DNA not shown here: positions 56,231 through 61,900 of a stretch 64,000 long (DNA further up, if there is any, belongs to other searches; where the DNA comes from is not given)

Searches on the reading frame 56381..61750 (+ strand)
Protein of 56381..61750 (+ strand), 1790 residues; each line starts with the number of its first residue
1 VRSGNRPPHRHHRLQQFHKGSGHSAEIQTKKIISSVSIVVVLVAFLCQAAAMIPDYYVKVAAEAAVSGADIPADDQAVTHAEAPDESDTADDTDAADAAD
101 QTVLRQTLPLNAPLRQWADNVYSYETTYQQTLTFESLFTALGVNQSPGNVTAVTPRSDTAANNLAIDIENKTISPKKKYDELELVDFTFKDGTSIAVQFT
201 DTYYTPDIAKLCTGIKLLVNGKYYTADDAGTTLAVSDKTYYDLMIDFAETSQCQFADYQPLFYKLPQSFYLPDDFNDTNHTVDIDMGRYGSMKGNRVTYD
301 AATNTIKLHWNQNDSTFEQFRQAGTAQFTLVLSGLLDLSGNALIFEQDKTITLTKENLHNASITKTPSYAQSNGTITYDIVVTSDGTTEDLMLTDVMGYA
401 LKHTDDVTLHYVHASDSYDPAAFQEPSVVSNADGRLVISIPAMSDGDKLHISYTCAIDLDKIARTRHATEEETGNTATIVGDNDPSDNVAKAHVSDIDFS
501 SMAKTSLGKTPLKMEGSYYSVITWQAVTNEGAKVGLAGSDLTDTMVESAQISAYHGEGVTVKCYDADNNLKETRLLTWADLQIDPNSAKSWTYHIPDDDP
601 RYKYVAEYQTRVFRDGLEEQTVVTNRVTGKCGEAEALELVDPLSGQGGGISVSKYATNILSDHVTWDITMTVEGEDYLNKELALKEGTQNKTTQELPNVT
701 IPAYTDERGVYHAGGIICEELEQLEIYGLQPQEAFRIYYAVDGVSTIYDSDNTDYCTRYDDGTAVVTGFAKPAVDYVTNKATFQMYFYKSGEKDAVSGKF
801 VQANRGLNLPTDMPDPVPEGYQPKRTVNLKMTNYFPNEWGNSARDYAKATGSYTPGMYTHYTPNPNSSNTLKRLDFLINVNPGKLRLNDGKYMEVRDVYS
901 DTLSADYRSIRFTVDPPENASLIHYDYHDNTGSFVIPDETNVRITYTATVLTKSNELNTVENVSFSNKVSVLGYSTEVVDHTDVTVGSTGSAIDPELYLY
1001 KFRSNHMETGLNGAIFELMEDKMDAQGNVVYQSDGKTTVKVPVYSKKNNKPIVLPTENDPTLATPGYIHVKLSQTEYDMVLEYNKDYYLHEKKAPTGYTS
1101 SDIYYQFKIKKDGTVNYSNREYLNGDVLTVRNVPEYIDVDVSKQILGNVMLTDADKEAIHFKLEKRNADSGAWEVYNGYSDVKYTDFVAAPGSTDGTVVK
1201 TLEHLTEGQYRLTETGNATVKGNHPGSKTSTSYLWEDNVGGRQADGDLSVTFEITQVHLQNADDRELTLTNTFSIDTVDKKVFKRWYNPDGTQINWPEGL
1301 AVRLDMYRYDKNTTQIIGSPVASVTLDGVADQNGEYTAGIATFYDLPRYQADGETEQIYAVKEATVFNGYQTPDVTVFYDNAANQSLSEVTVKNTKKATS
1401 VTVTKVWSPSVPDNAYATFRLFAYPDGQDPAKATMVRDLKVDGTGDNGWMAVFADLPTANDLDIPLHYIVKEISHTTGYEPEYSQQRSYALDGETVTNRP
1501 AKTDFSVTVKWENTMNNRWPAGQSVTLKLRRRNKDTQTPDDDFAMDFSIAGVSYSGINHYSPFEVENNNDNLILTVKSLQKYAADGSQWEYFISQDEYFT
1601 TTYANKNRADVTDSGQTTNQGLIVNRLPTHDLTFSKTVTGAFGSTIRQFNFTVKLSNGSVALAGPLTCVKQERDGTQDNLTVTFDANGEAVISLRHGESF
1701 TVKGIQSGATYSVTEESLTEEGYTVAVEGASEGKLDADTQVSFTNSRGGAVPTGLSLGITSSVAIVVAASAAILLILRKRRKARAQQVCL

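Call 17: search_protein_families(library=pfam, proteins=[window:56381-61750:+], max_evalue=0.001)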
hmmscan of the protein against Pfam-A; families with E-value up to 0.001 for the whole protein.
window:56381-61750:+ (1790 aa): 4 families
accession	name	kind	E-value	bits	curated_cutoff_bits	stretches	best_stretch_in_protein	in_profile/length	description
PF24547.1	DUF7601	-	9.1e-23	81.5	27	1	1630-1747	1-116/116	Domain of unknown function (DUF7601)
PF17802.7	SpaA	-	7e-06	26.6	23.1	1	1008-1118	13-88/91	Prealbumin-like fold domain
PF19407.5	DUF5979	-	6.4e-05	24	25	1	1633-1745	2-101/104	Domain of unknown function (DUF5979)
PF05738.19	Cna_B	-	0.00015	22.5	22.3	0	1401-1498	1-86/87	Cna protein B-type domain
